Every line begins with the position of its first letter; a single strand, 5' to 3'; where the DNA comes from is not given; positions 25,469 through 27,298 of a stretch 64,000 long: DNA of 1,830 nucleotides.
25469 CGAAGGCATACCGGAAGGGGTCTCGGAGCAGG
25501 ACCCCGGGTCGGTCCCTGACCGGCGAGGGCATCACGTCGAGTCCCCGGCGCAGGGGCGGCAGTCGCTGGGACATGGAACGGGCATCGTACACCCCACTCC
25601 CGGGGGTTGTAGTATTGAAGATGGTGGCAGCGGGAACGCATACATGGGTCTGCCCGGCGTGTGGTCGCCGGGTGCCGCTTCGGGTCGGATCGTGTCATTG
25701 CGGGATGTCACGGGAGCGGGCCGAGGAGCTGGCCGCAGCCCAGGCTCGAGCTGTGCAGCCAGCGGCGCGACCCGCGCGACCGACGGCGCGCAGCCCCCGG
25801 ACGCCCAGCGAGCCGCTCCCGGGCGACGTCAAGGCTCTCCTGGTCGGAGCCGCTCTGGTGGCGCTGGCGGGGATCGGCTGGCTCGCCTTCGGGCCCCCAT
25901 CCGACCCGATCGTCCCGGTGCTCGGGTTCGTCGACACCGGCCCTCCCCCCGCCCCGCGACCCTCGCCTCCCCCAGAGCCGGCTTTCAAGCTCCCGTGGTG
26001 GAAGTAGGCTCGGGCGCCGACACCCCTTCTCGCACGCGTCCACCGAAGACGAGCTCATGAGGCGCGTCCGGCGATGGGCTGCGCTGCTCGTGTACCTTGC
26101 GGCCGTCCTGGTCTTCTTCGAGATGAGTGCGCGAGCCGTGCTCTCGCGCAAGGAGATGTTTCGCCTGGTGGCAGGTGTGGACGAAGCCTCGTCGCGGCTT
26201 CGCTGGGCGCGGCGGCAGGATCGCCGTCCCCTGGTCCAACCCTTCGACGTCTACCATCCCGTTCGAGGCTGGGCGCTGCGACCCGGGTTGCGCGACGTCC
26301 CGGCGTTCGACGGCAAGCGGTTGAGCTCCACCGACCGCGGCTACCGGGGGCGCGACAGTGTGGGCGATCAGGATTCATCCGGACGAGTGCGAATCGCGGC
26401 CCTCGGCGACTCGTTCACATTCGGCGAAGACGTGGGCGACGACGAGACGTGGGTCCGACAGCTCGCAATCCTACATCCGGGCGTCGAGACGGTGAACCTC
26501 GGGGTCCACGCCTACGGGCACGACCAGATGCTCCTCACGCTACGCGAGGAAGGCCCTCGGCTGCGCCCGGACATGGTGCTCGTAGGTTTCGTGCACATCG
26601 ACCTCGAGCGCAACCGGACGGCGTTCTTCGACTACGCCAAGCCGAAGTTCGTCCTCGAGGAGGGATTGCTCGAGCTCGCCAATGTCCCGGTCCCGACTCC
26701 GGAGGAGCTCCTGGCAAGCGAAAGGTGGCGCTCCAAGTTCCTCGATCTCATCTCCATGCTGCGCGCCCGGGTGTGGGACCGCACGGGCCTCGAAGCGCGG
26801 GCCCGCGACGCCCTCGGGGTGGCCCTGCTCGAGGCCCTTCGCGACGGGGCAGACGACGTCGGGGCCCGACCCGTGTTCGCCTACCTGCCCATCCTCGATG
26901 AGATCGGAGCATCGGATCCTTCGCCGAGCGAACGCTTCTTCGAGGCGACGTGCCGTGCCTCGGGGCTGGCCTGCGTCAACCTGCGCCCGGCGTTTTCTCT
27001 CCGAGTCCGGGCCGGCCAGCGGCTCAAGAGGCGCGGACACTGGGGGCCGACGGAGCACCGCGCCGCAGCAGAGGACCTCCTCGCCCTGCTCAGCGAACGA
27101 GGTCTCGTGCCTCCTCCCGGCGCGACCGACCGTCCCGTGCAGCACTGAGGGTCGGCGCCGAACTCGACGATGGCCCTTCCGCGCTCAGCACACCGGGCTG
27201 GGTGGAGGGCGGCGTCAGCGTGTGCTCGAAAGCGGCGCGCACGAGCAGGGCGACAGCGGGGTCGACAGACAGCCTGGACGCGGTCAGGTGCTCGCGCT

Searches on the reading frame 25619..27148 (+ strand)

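Call 13: search_protein_families(library=pfam, proteins=[window:25619-27148:+])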
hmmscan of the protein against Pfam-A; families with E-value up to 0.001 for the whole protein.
window:25619-27148:+ (509 aa): 1 family
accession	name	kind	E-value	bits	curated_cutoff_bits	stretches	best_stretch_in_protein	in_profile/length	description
PF13472.12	Lipase_GDSL_2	-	1.1e-05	26.5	32.9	1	261-434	1-158/178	GDSL-like Lipase/Acylhydrolase family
